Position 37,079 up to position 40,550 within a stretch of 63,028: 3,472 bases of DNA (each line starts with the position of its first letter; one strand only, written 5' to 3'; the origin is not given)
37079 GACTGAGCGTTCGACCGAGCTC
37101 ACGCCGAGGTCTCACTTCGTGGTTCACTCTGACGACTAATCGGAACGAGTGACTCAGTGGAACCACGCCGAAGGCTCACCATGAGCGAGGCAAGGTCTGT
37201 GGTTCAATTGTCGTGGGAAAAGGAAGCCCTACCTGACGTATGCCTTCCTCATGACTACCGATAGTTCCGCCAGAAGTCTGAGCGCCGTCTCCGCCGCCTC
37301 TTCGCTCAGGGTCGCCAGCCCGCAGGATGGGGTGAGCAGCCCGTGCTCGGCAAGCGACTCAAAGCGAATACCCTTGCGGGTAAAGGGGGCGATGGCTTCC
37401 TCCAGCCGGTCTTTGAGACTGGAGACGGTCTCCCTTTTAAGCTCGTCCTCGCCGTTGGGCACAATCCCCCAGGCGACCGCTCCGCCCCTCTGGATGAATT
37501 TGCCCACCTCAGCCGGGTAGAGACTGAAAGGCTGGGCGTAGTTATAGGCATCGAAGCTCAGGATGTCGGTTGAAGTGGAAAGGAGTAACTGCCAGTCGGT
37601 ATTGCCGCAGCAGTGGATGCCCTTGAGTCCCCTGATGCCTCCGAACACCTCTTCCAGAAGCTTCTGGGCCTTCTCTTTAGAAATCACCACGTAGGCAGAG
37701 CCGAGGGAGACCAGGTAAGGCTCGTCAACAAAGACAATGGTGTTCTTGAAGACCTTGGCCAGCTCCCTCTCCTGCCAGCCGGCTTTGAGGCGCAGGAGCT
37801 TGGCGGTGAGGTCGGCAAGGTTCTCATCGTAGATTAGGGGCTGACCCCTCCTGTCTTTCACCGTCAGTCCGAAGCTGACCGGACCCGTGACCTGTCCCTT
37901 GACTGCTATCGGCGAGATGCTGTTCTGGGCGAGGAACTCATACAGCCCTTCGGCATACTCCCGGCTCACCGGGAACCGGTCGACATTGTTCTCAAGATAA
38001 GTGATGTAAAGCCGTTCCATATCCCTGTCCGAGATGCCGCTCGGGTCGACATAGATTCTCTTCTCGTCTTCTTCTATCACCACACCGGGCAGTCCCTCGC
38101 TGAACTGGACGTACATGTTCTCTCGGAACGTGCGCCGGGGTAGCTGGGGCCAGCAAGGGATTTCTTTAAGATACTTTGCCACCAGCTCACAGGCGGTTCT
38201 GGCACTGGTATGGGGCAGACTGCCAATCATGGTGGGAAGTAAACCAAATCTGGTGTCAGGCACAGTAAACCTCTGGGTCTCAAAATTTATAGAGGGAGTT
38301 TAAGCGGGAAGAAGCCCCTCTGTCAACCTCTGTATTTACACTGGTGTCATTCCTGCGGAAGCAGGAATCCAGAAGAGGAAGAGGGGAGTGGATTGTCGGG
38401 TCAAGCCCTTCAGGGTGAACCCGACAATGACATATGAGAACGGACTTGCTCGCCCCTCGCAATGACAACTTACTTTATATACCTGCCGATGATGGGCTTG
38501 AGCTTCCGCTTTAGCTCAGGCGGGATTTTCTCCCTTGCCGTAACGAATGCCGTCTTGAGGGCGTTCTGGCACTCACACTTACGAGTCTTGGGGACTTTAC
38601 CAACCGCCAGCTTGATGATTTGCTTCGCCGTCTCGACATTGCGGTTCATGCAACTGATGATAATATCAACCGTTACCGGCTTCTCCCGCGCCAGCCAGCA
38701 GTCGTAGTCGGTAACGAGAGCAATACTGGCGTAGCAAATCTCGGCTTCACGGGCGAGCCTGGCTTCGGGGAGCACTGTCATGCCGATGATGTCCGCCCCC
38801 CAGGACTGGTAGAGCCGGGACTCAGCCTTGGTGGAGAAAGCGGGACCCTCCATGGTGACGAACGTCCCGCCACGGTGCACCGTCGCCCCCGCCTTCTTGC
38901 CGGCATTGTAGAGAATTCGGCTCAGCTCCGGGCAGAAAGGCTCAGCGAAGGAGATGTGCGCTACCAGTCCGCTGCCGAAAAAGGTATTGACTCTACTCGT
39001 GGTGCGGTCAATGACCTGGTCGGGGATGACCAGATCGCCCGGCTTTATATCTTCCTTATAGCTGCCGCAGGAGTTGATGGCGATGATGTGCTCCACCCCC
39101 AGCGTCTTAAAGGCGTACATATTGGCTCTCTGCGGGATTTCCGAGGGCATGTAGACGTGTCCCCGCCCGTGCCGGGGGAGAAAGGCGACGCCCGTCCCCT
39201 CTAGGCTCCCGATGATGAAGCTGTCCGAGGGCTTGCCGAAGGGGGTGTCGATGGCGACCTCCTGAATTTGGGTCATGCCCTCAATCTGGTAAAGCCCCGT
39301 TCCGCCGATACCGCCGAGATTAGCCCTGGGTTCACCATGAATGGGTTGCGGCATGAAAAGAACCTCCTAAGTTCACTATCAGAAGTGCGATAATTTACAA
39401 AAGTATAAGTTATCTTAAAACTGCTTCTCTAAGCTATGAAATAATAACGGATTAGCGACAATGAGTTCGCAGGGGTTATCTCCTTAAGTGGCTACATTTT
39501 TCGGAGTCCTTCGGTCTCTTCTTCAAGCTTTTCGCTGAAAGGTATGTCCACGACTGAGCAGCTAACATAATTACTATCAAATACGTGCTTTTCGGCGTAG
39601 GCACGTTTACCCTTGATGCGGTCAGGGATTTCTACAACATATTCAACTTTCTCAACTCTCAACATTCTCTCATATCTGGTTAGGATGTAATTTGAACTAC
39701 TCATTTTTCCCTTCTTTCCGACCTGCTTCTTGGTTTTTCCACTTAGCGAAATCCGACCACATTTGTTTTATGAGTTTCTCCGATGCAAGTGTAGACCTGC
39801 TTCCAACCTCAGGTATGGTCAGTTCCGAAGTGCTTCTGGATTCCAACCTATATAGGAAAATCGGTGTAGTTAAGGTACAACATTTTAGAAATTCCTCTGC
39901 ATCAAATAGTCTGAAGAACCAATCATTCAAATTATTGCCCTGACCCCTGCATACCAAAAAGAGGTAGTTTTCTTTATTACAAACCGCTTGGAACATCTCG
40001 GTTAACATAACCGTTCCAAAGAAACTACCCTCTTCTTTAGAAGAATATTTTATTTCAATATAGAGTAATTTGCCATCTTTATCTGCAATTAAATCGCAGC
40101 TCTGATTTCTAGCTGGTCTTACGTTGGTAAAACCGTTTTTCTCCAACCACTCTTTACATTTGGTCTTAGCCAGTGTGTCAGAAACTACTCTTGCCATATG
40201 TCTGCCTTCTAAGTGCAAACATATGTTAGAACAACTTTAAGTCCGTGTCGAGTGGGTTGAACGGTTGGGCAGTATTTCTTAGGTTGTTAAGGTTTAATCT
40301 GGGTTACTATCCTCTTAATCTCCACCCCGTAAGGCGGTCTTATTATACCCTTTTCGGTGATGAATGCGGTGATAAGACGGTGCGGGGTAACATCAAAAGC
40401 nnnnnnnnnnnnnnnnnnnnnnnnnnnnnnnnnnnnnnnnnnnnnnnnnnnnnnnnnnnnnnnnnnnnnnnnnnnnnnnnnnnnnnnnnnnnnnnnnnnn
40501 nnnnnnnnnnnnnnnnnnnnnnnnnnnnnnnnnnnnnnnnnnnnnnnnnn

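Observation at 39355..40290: AT-rich two-gene cassette (PD-(D/E)xK nuclease-like protein plus 70-aa partner) inserted between mtnP and mtnA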

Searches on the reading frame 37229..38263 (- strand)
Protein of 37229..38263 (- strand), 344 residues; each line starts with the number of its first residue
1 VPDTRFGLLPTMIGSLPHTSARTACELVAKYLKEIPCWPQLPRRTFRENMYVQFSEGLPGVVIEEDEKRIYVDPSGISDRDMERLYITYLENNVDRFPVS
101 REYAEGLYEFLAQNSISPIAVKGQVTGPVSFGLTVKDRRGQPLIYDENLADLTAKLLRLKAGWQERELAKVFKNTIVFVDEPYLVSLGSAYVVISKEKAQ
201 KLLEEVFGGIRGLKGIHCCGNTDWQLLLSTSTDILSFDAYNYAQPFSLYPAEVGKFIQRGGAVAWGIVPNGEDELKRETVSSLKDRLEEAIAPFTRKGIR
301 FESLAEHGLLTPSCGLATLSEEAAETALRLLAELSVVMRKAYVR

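Call 68: search_protein_families(library=ncbifam, proteins=[window:37229-38263:-], max_evalue=0.00001)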
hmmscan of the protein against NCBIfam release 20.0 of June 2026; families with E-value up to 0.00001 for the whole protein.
window:37229-38263:- (344 aa): 1 family
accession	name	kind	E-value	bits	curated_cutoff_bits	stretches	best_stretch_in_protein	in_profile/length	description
NF002119.0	PRK00957.1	equivalog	9.4e-08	31.5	258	1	117-335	106-301/306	methionine synthase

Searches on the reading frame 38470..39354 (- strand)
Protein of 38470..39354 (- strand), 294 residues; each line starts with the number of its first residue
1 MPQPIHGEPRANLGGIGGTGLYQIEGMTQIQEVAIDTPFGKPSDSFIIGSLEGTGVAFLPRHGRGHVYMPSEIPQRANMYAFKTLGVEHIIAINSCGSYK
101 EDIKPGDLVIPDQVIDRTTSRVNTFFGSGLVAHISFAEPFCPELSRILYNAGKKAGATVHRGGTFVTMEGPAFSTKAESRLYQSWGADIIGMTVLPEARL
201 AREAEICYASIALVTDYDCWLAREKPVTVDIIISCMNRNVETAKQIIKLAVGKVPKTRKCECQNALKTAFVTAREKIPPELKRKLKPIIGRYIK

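Call 4: search_protein_families(library=pfam, proteins=[window:38470-39354:-], max_evalue=1)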
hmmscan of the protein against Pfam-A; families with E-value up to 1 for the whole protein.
window:38470-39354:- (294 aa): 1 family
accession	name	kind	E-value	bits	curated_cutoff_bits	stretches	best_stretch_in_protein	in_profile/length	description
PF01048.26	PNP_UDP_1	-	1.6e-48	165.5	25.1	1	16-248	5-229/233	Phosphorylase superfamily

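Call 68: search_protein_families(library=ncbifam, proteins=[window:38470-39354:-], max_evalue=0.00001)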
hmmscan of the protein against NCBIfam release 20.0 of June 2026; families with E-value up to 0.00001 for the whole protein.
window:38470-39354:- (294 aa): 11 families
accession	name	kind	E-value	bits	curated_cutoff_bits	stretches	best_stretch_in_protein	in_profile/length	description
NF005657.0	PRK07432.1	equivalog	7.5e-115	383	453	1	10-293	3-290/291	S-methyl-5'-thioadenosine phosphorylase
NF006492.0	PRK08931.1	equivalog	9.3e-107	356.7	437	1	11-293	4-289/291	S-methyl-5'-thioadenosine phosphorylase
NF006334.0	PRK08564.1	equivalog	1.2e-99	332.8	382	1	9-271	6-267/267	S-methyl-5'-thioadenosine phosphorylase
TIGR01694.1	MTAP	equivalog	6e-96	320.5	274.85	1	13-252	2-239/240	S-methyl-5'-thioadenosine phosphorylase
NF005876.0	PRK07823.1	equivalog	8.3e-84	280.9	306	1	9-267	4-258/267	S-methyl-5'-thioadenosine phosphorylase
NF006599.0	PRK09136.1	equivalog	2.2e-62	210.4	223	1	16-249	7-242/247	S-methyl-5'-thioinosine phosphorylase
NF006054.0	PRK08202.1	equivalog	1.1e-27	97.2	218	1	45-251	66-271/274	purine-nucleoside phosphorylase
TIGR01697.1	PNPH-PUNA-XAPA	subfamily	2.1e-24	86.3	197.1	1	45-220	42-217/247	inosine/guanosine/xanthosine phosphorylase family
TIGR01698.1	PUNP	equivalog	4.1e-20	72.3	302.6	1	47-225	44-219/245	purine-nucleoside phosphorylase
TIGR01700.1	PNPH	equivalog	1.5e-19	70.4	293.35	1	45-249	42-246/249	purine nucleoside phosphorylase I, inosine and guanosine-specific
TIGR01699.1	XAPA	equivalog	5.9e-16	58.8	370.9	1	45-216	42-213/248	xanthosine phosphorylase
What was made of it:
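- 38470..39354 (-): mtnP (S-methyl-5'-thioadenosine phosphorylase), the downstream host flank. It is context, not part of the cassette. Calls 4, 68.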

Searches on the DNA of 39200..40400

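Call 85: search_rna_families(source=window, start=39200, end=40400, threshold=evalue, max_evalue=1)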
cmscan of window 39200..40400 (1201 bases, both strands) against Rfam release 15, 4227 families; matches with E-value up to 1: 2.
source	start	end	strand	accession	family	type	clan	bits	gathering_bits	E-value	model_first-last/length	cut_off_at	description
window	40184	40235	-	RF00672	mir-190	Gene; miRNA;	CL00089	24.4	48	0.068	1-78/78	no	mir-190 microRNA precursor family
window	39207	39268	+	RF01516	v-snoRNA-1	Gene; snRNA; snoRNA; CD-box;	-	18.4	75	0.67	1-65/65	no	Human herpesvirus 1 small nucleolar RNA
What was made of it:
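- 40195..40225 (-): 11-bp inverted repeat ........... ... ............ The 5' arm overlaps the -10 hexamer. The 3' arm ends in the nuclease start codon, and the Shine-Dalgarno GAAGG lies in the loop. No Rfam family matches (call 85).
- Tried and rejected: Rfam on the cassette gave only sub-threshold chance hits (call 85).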
